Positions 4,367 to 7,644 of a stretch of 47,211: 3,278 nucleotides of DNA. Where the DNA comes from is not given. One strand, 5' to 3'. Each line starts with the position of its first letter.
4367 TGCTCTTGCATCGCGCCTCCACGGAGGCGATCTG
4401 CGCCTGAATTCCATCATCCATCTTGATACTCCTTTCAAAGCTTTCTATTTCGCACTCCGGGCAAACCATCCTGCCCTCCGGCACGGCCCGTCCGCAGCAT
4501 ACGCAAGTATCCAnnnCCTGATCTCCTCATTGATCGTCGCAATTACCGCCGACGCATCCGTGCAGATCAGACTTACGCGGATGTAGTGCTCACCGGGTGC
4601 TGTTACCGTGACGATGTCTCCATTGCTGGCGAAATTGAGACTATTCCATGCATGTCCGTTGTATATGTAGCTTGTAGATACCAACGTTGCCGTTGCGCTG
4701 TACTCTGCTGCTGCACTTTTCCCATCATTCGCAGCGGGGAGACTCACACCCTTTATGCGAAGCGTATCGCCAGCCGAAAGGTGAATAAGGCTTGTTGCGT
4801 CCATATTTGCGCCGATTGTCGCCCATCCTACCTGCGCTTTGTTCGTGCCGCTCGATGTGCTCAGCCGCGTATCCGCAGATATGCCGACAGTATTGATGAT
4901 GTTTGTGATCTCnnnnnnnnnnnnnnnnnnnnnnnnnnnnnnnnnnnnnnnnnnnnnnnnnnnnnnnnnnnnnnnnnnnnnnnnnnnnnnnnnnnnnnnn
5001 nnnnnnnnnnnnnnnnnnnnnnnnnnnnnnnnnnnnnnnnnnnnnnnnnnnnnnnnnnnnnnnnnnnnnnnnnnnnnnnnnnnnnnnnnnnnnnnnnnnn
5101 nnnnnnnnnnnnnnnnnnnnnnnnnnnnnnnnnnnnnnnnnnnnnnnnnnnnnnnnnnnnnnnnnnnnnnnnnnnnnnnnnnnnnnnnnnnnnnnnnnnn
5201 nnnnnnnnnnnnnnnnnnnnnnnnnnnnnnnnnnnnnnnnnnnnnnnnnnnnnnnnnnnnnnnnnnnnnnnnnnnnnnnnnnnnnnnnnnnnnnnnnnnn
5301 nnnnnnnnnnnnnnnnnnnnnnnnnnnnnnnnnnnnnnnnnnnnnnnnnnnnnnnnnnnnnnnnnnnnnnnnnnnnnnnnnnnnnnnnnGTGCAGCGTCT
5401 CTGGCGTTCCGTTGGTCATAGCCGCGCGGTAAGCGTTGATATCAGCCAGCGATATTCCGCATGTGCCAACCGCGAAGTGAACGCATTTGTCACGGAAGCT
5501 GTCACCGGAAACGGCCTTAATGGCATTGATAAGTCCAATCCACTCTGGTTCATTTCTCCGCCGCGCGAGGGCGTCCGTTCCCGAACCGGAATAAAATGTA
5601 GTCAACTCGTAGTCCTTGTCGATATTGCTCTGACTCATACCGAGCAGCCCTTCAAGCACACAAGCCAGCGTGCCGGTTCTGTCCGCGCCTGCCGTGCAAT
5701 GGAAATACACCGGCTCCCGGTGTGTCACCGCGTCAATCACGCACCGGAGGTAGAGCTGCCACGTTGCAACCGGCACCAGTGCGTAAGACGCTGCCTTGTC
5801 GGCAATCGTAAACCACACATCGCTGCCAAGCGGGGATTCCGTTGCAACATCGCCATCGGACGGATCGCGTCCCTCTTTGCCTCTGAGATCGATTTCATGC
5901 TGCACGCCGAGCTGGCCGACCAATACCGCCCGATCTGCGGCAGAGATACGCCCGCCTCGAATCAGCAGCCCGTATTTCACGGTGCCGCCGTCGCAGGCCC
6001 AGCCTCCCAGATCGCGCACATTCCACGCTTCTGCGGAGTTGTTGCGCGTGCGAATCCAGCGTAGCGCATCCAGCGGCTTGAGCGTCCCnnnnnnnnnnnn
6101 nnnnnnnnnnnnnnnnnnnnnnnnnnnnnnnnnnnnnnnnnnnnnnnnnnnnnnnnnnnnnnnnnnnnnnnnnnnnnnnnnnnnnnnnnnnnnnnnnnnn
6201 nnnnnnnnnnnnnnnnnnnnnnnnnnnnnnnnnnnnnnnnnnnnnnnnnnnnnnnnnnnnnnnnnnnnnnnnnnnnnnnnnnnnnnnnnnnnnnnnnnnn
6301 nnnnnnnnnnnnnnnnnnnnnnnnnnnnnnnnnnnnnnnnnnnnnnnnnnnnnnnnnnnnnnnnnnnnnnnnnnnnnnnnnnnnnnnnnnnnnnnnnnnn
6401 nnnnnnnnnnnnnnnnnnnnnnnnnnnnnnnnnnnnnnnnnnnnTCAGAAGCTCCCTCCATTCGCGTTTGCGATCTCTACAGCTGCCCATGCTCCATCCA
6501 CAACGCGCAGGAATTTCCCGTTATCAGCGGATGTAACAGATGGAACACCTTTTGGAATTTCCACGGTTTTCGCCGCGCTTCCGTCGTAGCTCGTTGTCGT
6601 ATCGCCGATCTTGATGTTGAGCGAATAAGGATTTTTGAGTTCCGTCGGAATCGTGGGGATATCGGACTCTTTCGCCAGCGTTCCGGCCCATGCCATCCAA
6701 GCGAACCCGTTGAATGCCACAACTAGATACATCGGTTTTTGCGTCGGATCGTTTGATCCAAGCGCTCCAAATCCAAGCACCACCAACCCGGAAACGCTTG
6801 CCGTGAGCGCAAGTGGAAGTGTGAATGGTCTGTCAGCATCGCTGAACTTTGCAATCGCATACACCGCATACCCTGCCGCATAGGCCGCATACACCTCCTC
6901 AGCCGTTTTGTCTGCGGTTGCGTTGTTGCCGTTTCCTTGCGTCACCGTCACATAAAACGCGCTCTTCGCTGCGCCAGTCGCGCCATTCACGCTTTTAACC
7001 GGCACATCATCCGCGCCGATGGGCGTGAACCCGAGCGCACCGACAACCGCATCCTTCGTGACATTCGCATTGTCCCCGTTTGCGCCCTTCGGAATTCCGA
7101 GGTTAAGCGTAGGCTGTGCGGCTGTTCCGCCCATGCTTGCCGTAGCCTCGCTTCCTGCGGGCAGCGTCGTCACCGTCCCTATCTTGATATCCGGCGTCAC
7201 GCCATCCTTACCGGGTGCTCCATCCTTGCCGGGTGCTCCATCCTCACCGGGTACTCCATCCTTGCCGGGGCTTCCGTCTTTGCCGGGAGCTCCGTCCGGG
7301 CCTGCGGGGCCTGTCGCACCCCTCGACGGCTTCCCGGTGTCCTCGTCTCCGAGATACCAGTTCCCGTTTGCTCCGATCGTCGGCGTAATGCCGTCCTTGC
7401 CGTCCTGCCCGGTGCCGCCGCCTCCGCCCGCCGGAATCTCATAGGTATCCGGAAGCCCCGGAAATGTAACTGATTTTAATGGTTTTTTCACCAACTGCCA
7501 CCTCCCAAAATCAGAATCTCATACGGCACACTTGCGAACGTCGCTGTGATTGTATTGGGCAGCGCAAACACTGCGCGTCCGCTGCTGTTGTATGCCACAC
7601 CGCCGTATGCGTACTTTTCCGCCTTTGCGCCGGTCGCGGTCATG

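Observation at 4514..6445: Tail fibre with an embedded protein-tyrosine-phosphatase-like (CX5R) domain: possible phosphoesterase receptor-destroying enzyme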

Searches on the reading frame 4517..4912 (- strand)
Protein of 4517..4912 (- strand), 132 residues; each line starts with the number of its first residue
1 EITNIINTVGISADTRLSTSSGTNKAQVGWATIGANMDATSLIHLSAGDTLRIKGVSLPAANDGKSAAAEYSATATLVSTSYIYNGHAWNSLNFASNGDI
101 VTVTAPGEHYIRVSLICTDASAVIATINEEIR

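Call 62: predict_structure(alignment_id=A2)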
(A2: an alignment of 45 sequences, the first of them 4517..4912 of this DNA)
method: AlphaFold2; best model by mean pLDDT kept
length: 132 residues; sequences in the alignment: 45
mean_pLDDT: 97.5   pTM: 0.90
mean pLDDT of the five models: 97.5, 97.5, 97.4, 97.0, 96.7
residues with pLDDT >= 90: 129; 70-90: 3; 50-70: 0; < 50: 0
segments of 3 or more residues with pLDDT < 50: none
pLDDT, mean of each block of 10 residues (from residue 1): 94 98 98 97 98 98 98 98 98 97 98 98 98 88
secondary structure, 60 per line:
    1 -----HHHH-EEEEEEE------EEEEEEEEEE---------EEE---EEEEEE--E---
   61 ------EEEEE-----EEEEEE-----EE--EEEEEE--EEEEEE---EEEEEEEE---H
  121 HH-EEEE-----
elements in order: H6-9 E11-17 E24-33 E43-45 E49-54 E67-71 E77-82 E92-97 E100-105 E109-116 E124-127
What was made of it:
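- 4517..4909 (-): C-terminal beta-sandwich, residues 513-643, candidate receptor-binding head. Stand-alone model with pLDDT 97.5 (call 62).
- Checked: The C-terminal 130 aa fold as an independent beta-sandwich with pLDDT 97.5 (call 62).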

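Call 64: fold_search(model_id=the predicted structure, library=pdb)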
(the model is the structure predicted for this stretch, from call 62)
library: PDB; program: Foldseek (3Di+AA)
matches with E <= 10: 1402; with E <= 0.001: 0
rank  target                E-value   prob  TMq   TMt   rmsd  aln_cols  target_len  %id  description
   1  1uy0_A                2.7e-02  0.38  0.28  0.28  11.0       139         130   15  Carbohydrate binding module (CBM6cm-2) from Cellvibrio mixtus lichenase 5A in complex with glc-1,3-glc-1,4-glc-1,3-glc (released 2004-03-11)
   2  5tg0                  4.9e-02  0.23  0.26  0.25  12.0       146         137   10  Crystal structure of the dimethylsulfoniopropionate (DMSP) lyase DddK complexed with iron and zinc (released 2017-06-14)
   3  5tfz_B                6.1e-02  0.21  0.25  0.26  12.1       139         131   11  Crystal structure of the dimethylsulfoniopropionate (DMSP) lyase DddK complexed with nickel and diacrylate (released 2017-06-14)
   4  1w9s_A                7.7e-02  0.14  0.22  0.22  12.2       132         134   13  Structure of a beta-1,3-glucan binding CBM6 from Bacillus halodurans (released 2004-11-03)
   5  2j1r_B                1.1e-01  0.54  0.35  0.34   6.4       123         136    7  Structure of a Streptococcus pneumoniae fucose binding module (released 2006-09-06)
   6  3jqw_A                1.1e-01  0.35  0.30  0.33  10.3       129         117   10  Crystal structure of Clostridium histolyticum colH collagenase collagen-binding domain 3 at 2 Angstrom resolution in p (released 2010-09-29)
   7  3jqw_C                1.2e-01  0.28  0.28  0.30  10.2       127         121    9  Crystal structure of Clostridium histolyticum colH collagenase collagen-binding domain 3 at 2 Angstrom resolution in p (released 2010-09-29)
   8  4a3z                  1.3e-01  0.38  0.38  0.37   9.5       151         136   15  CpGH89CBM32-4 (seleno-methionine labeled) produced by Clostridium perfringens (released 2012-04-04)
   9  6a54_A                1.4e-01  0.10  0.20  0.21  12.6       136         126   12  Crystal structure of DddK mutant Y64A (released 2019-02-20)
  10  4es9_B                1.5e-01  0.08  0.21  0.13  11.8       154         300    6  Crystal Structure of the adhesin domain of Epf from Streptococcus pyogenes in P21 (released 2012-09-19)
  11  2v72                  1.6e-01  0.20  0.27  0.26   7.0       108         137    9  The structure of the family 32 CBM from C. perfringens NanJ in complex with galactose (released 2007-08-21)
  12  7qs5_A                1.7e-01  0.23  0.30  0.27   8.8       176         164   11  Crystal structure of B30.2 PRYSPRY domain of TRIM67 (released 2022-05-04)
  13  2j1t_A                1.7e-01  0.18  0.30  0.30  12.1       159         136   10  Structure of a Streptococcus pneumoniae fucose binding module in complex with the Lewis Y antigen (released 2006-09-06)
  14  2j1r_A                1.7e-01  0.13  0.26  0.25  13.3       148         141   11  Structure of a Streptococcus pneumoniae fucose binding module (released 2006-09-06)
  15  6a53_A                1.7e-01  0.12  0.23  0.24  12.1       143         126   10  Crystal structure of DddK (released 2019-02-20)
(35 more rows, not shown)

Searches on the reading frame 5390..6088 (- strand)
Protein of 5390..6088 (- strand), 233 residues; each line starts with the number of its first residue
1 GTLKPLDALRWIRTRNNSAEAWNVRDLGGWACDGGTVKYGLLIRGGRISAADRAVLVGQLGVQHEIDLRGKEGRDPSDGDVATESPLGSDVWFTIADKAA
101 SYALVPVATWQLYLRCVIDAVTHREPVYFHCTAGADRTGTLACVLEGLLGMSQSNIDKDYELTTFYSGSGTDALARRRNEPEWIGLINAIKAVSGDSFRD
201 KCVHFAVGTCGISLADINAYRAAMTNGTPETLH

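Call 78: search_dna_similar(query=window:5390-6088:-, collection=phages, mode=protein, max_evalue=1, max_rows=25)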
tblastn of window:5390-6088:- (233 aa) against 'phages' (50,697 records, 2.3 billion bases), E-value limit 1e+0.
Records with a match: 13; places in all: 13; records where one place covers at least 80% of the query: 2.
Best place of each record, by identity: <60% 13.
By first word of the organism name: Listeria 8; Bacteriophage 4; Enterococcus 1.
By host as written in the record: Listeria monocytogenes 8; - 4; Enterococcus faecalis 1.
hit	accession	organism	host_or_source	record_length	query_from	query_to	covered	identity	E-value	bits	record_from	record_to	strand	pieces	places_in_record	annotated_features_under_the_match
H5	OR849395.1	Listeria phage LM 4-14-1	Listeria monocytogenes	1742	21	232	91%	24.6%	7e-5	49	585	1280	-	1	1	record has no annotation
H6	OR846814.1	Listeria phage LM 4-11-1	Listeria monocytogenes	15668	21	232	91%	24.6%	9e-5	49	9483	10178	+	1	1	record has no annotation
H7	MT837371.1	Bacteriophage sp.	human fecal samples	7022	23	166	62%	31.9%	1e-10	66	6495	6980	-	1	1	record has no annotation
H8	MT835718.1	Bacteriophage sp.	human fecal samples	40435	9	160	65%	28.1%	6e-5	49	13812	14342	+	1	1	record has no annotation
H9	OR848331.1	Listeria phage LM 4-14-1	Listeria monocytogenes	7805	21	193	74%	24.6%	3e-4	47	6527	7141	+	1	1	record has no annotation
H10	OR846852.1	Listeria phage LM 4-11-1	Listeria monocytogenes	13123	21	193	74%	24.6%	3e-4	47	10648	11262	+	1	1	record has no annotation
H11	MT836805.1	Bacteriophage sp.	human fecal samples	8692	23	163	61%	29.8%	2e-4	48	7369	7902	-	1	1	record has no annotation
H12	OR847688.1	Listeria phage LM 4-11-1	Listeria monocytogenes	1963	21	167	63%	26.6%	2e-4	47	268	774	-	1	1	record has no annotation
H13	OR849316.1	Listeria phage LM 4-14-1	Listeria monocytogenes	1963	21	167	63%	26.6%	2e-4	47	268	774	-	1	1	record has no annotation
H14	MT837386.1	Bacteriophage sp.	human fecal samples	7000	12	166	67%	25.0%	8e-4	46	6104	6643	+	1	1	record has no annotation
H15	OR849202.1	Listeria phage LM 4-14-1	Listeria monocytogenes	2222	21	167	63%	26.0%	1e-3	45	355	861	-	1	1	record has no annotation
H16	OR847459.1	Listeria phage LM 4-11-1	Listeria monocytogenes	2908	21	167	63%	26.0%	1e-3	45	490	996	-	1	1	record has no annotation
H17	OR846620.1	Enterococcus phage Efs 1-1-1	Enterococcus faecalis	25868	12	160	64%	25.4%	2e-5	51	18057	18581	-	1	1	record has no annotation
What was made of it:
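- Tried and rejected: These were in fragmentary 'Listeria phage LM' and 'Enterococcus phage Efs' contigs and in faecal contigs; no classified isolate matched (call 78).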

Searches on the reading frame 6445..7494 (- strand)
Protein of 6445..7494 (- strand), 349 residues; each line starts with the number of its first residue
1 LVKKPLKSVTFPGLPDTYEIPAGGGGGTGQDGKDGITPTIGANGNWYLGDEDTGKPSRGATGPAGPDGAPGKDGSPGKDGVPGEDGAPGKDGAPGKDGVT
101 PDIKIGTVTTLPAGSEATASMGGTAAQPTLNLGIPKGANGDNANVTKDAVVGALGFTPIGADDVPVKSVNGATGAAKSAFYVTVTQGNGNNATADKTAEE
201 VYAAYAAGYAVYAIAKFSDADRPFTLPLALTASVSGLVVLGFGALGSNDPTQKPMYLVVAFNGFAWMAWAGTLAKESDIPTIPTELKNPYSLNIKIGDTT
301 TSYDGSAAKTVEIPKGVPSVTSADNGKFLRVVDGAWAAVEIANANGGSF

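Call 10: search_protein_families(library=phrogs, proteins=[window:6445-7494:-], max_evalue=0.001)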
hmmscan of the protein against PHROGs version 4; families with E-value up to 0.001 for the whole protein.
window:6445-7494:- (349 aa): 8 families
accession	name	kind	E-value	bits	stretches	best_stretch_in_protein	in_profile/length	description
phrog_26246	-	tail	3.2e-07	30.8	1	26-180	80-228/329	tail protein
phrog_32311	-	unknown function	1.6e-06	28.2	1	74-145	199-267/577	-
phrog_4120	-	tail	1.6e-05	25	1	92-142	115-166/360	minor tail protein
phrog_32779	-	unknown function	1.7e-05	24.7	1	59-144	214-292/555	-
phrog_32509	-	unknown function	1.8e-05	25.2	1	23-61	16-54/396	-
phrog_9525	-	tail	2.6e-05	23.9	1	31-60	422-451/728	tail fiber protein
phrog_8745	-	tail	7.5e-05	21.2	1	8-175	1365-1536/1803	tail fiber protein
phrog_1806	-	tail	0.00038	20.8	1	19-99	153-231/276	collagen like minor tail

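Call 11: search_protein_families(library=pfam, proteins=[window:6445-7494:-], max_evalue=0.001)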
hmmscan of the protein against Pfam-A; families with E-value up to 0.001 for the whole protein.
window:6445-7494:- (349 aa): 1 family
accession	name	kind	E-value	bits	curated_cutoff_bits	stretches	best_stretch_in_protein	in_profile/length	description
PF01391.23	Collagen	-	1.1e-06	28.8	27.2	1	58-98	9-49/60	Collagen triple helix repeat (20 copies)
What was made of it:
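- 6445..7494 (-): Upstream collagen-like fibre gene (349 aa); its C-terminal tail ........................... travels together with the adaptor in other phages. Pfam Collagen and PHROG tail and tail-fibre hits (calls 10, 11).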

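Call 69: search_protein_families(library=ncbifam, proteins=[window:6445-7494:-], max_evalue=0.01)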
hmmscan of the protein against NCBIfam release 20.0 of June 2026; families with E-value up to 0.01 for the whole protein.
window:6445-7494:- (349 aa): 2 families
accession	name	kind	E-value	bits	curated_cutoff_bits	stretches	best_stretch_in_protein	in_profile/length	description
NF038330.1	adhesin_SclA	exception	0.00014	21.6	400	1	21-192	124-283/405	LPXTG-anchored collagen-like adhesin Scl1/SclA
NF038329.2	gly_rich_SclB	equivalog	0.0031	16.5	325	1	25-98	252-322/442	LPXTG-anchored collagen-like adhesin Scl2/SclB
